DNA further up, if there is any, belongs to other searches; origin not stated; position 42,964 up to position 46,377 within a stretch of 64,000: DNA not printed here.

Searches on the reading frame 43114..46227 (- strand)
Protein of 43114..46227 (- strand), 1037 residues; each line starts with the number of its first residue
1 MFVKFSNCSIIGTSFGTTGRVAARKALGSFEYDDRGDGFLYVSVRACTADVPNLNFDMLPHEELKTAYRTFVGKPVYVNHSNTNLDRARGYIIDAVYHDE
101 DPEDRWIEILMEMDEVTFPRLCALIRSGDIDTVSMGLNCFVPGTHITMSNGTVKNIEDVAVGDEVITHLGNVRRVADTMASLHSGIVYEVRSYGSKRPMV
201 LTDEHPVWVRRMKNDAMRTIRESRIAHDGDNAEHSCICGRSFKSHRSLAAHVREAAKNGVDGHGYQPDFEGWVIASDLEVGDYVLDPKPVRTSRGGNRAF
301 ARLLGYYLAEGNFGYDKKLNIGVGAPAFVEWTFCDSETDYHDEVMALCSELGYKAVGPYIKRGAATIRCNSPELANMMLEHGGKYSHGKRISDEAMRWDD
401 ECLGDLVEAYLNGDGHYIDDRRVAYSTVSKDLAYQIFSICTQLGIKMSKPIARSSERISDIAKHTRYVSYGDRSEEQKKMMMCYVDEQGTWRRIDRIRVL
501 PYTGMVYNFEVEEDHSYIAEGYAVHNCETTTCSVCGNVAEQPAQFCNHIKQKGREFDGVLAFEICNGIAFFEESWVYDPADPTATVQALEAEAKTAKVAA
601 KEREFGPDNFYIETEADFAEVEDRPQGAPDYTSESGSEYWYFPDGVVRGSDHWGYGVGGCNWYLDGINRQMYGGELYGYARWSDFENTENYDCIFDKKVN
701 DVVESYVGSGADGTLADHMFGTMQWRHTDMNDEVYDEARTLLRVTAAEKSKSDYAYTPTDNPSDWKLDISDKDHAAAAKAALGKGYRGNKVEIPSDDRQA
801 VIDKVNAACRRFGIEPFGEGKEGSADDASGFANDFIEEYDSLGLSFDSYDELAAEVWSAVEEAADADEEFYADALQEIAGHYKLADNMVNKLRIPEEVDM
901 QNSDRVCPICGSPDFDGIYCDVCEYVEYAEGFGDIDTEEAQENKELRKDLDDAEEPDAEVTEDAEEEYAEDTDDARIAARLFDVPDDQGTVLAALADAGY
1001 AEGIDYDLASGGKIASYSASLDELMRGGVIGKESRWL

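Call 57: search_protein_families(library=pfam, proteins=[window:43114-46227:-], max_evalue=0.01)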
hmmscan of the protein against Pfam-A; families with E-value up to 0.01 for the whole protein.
window:43114-46227:- (1037 aa): 4 families
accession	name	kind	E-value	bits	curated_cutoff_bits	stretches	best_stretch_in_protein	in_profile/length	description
PF14890.11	Intein_splicing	-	4.3e-07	30.3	35.8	1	270-526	76-155/155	Intein splicing domain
PF05203.21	Hom_end_hint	-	7.4e-07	29.8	32.1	1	139-179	1-41/228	Hom_end-associated Hint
PF13403.11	Hint_2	-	2.9e-05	24.9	28.4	1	139-179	2-41/147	Hint domain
PF14528.11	LAGLIDADG_3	-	0.0057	17.3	22.5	0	407-446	7-49/82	LAGLIDADG-like domain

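Call 58: search_protein_families(library=phrogs, proteins=[window:43114-46227:-], max_evalue=0.00001)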
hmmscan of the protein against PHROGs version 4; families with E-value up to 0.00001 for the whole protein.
window:43114-46227:- (1037 aa): 4 families
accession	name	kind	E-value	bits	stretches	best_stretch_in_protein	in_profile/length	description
phrog_2774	-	unknown function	1.4e-41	143.9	2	26-139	32-140/1263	-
phrog_18299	-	head and packaging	1.5e-19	71.3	1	37-137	71-182/257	head maturation protease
phrog_36001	-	unknown function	4.2e-16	59.3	1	127-219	85-174/715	-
phrog_19463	-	unknown function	4.4e-09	37.1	1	751-811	134-202/419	-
